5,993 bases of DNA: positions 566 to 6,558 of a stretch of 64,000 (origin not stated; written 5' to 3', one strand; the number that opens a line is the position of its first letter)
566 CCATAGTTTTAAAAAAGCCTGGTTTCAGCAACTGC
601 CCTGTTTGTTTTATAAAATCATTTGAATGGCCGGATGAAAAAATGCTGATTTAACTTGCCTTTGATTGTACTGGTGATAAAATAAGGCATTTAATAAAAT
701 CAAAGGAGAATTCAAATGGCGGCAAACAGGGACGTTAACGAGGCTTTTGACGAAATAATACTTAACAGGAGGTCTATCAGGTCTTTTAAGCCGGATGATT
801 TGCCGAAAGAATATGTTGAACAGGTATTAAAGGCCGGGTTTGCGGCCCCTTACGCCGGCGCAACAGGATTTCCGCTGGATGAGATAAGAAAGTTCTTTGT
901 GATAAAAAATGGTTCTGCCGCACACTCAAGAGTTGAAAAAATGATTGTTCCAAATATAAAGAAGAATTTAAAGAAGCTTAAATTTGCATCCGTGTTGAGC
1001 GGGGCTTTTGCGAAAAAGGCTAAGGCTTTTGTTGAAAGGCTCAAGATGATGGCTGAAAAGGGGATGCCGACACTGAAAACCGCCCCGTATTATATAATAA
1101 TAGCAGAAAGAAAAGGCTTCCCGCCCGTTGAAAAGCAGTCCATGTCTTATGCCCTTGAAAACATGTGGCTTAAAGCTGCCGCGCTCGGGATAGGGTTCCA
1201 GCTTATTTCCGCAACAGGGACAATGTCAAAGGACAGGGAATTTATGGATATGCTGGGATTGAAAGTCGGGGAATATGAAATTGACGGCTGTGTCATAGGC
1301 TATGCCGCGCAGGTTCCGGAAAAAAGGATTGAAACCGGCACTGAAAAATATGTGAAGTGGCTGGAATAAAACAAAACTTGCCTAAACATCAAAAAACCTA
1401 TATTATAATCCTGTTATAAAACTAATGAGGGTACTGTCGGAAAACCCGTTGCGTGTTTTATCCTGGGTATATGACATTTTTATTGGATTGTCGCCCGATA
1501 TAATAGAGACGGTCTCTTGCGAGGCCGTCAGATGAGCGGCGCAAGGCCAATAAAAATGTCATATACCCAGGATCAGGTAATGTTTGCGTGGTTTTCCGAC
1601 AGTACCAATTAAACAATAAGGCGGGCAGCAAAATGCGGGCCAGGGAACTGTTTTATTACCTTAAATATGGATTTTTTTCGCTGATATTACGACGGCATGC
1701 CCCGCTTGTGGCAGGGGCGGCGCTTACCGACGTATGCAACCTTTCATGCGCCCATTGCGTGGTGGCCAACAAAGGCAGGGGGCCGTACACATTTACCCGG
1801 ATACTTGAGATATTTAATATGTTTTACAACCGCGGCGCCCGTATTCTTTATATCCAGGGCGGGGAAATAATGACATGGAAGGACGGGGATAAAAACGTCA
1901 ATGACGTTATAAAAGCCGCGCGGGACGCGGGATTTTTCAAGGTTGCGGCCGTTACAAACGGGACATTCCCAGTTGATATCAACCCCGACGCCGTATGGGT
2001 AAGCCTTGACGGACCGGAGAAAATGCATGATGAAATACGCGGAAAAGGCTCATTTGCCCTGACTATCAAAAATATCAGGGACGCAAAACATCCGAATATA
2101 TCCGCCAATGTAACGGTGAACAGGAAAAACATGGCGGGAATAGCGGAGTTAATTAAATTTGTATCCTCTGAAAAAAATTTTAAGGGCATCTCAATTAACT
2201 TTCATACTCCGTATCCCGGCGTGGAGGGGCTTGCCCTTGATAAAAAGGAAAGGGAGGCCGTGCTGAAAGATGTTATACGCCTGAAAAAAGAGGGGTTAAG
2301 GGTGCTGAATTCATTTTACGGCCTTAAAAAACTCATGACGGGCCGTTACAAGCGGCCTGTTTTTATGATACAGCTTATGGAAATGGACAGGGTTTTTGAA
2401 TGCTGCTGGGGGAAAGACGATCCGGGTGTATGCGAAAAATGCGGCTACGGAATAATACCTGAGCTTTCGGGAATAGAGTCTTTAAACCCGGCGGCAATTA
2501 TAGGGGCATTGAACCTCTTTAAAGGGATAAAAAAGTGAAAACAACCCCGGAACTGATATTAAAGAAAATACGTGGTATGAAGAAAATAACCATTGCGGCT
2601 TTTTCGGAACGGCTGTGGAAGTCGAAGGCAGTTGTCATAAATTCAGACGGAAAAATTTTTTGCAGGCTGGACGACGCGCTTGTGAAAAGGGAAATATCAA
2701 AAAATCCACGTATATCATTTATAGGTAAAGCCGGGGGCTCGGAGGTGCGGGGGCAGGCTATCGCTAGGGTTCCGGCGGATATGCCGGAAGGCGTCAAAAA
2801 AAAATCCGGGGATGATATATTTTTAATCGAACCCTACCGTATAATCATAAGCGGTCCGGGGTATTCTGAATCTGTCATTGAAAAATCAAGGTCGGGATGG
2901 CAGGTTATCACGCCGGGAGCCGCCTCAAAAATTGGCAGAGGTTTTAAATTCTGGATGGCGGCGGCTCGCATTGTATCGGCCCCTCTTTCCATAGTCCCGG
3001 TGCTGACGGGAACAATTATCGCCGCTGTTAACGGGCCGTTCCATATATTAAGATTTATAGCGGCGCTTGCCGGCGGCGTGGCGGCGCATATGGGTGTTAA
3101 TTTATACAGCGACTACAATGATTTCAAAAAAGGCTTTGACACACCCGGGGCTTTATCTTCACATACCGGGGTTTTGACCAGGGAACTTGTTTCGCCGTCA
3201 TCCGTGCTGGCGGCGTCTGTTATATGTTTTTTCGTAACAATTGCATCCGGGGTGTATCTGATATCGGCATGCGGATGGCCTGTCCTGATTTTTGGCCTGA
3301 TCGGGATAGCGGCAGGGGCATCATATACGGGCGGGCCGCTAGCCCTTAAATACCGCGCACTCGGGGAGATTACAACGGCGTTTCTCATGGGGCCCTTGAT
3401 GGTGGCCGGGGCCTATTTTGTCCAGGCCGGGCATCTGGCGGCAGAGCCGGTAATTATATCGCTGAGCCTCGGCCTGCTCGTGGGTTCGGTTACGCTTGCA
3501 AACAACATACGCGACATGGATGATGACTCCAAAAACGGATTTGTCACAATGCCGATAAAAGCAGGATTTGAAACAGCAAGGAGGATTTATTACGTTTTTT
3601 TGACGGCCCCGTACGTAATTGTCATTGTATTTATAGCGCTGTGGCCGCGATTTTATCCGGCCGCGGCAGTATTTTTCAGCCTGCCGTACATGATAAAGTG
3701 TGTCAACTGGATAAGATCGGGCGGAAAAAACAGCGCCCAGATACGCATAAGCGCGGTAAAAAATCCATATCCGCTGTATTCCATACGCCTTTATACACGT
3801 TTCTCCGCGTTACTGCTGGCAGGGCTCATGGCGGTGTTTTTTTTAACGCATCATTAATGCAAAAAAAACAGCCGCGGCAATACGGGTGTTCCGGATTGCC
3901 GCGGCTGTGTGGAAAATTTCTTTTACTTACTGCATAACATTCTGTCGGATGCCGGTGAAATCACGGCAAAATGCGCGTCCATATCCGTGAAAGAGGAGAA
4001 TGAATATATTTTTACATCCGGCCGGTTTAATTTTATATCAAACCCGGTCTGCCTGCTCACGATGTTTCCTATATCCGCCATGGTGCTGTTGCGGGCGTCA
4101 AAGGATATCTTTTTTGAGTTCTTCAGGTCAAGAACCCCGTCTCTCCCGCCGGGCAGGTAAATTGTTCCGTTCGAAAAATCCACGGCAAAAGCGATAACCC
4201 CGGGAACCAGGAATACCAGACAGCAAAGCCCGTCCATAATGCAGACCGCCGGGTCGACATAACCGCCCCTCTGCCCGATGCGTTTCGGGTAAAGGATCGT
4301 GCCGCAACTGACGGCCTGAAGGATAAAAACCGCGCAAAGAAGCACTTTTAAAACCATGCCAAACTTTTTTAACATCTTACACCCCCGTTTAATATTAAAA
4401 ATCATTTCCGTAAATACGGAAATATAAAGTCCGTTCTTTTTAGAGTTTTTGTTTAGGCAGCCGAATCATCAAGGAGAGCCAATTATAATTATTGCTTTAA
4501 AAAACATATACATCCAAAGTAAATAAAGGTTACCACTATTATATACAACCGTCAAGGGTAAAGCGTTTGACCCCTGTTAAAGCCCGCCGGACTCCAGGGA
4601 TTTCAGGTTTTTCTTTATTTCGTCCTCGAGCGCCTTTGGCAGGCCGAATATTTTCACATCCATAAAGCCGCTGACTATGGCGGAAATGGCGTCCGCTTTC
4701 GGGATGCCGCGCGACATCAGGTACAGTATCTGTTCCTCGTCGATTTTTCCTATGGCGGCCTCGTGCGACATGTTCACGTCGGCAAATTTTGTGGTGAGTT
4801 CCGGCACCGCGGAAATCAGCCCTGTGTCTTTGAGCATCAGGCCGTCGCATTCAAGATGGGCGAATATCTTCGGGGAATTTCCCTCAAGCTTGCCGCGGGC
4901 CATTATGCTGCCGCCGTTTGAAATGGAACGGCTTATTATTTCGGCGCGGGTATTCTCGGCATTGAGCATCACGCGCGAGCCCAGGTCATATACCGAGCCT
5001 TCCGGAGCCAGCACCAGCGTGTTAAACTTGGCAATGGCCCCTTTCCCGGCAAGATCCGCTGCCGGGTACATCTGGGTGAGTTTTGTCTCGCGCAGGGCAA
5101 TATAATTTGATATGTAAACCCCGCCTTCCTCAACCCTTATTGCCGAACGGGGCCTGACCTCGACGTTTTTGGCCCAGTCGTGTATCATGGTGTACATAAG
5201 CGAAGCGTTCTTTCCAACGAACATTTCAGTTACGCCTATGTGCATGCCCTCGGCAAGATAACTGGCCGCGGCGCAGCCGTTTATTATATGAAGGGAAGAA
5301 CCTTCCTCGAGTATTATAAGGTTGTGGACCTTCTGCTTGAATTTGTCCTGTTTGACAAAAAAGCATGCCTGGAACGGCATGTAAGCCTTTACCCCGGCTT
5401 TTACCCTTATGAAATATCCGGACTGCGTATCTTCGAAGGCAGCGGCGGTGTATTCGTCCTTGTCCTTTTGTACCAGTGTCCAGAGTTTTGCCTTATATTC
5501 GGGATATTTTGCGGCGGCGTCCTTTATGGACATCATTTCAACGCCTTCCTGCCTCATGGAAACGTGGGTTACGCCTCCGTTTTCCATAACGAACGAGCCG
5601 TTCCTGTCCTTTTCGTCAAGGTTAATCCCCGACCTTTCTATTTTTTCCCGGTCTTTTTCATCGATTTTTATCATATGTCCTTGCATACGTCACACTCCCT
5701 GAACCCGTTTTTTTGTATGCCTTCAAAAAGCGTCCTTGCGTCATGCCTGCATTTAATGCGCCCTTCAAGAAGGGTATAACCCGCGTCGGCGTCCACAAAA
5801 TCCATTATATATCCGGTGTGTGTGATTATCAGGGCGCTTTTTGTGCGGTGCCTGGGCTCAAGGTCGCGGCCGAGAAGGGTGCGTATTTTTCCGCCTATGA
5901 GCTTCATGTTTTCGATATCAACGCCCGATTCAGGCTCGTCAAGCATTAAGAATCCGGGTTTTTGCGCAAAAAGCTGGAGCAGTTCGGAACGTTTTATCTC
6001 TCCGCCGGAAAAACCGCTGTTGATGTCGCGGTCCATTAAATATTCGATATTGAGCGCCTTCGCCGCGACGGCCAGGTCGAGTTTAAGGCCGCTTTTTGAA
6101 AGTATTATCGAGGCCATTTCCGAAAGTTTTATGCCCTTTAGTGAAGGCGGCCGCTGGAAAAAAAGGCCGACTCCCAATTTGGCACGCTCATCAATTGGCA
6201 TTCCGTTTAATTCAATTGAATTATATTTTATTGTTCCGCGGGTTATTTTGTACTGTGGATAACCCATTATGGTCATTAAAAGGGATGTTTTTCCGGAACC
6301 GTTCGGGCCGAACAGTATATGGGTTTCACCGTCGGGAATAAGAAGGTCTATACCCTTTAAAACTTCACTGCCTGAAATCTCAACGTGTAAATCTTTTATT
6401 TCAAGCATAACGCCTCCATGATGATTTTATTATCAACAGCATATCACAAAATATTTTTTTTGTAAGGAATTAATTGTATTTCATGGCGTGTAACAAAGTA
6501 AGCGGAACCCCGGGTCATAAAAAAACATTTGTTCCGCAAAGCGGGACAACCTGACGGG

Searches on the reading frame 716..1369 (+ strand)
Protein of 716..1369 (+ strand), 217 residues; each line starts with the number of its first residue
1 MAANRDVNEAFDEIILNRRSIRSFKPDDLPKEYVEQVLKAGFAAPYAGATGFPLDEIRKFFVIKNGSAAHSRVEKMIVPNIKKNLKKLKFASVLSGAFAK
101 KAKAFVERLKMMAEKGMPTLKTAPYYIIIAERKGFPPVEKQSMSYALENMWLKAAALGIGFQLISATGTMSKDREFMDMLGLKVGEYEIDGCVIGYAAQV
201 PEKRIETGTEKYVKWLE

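Call 8: search_protein_families(library=pfam, proteins=[window:716-1369:+])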
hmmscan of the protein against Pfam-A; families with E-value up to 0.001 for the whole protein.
window:716-1369:+ (217 aa): 2 families
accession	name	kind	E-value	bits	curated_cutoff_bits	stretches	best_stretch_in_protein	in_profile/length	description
PF00881.29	Nitroreductase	-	6.4e-19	69.2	23.5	1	15-189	1-159/167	Nitroreductase family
PF14512.11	TM1586_NiRdase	-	0.00022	21.4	27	0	115-160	58-101/215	Putative TM nitroreductase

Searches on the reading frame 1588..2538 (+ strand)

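Call 8: search_protein_families(library=pfam, proteins=[window:1588-2538:+])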
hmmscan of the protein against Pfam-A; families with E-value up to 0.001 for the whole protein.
window:1588-2538:+ (316 aa): 1 family
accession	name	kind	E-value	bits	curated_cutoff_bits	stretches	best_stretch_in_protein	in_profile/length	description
PF04055.27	Radical_SAM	-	1.7e-10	41.8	29.5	1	46-173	3-143/166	Radical SAM superfamily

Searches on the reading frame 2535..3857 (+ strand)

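Call 8: search_protein_families(library=pfam, proteins=[window:2535-3857:+])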
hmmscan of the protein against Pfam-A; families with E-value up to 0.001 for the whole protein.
window:2535-3857:+ (440 aa): 1 family
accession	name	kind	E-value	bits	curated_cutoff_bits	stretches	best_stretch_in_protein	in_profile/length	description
PF01040.23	UbiA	-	4.2e-30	105.3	34.2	1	153-394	2-234/250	UbiA prenyltransferase family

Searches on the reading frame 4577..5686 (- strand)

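Call 8: search_protein_families(library=pfam, proteins=[window:4577-5686:-])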
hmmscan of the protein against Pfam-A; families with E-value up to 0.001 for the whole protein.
window:4577-5686:- (369 aa): 1 family
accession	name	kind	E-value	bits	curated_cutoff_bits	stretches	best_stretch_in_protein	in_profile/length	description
PF01458.23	SUFBD_core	-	5.6e-47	160.6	27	1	113-341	5-232/232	SUF system FeS cluster assembly, SufBD core domain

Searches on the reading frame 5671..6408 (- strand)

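Call 8: search_protein_families(library=pfam, proteins=[window:5671-6408:-])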
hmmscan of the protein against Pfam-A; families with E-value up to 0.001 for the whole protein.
window:5671-6408:- (245 aa): 3 families
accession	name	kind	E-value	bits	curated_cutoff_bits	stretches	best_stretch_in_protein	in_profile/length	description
PF00005.33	ABC_tran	-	1.3e-20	74.9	25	1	17-159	1-135/137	ABC transporter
PF13304.12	AAA_21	-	1.9e-07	31.9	27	0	31-47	3-19/304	AAA domain, putative AbiEii toxin, Type IV TA system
PF02463.25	SMC_N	-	0.00022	21.2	40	1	29-176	26-184/220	RecF/RecN/SMC N terminal domain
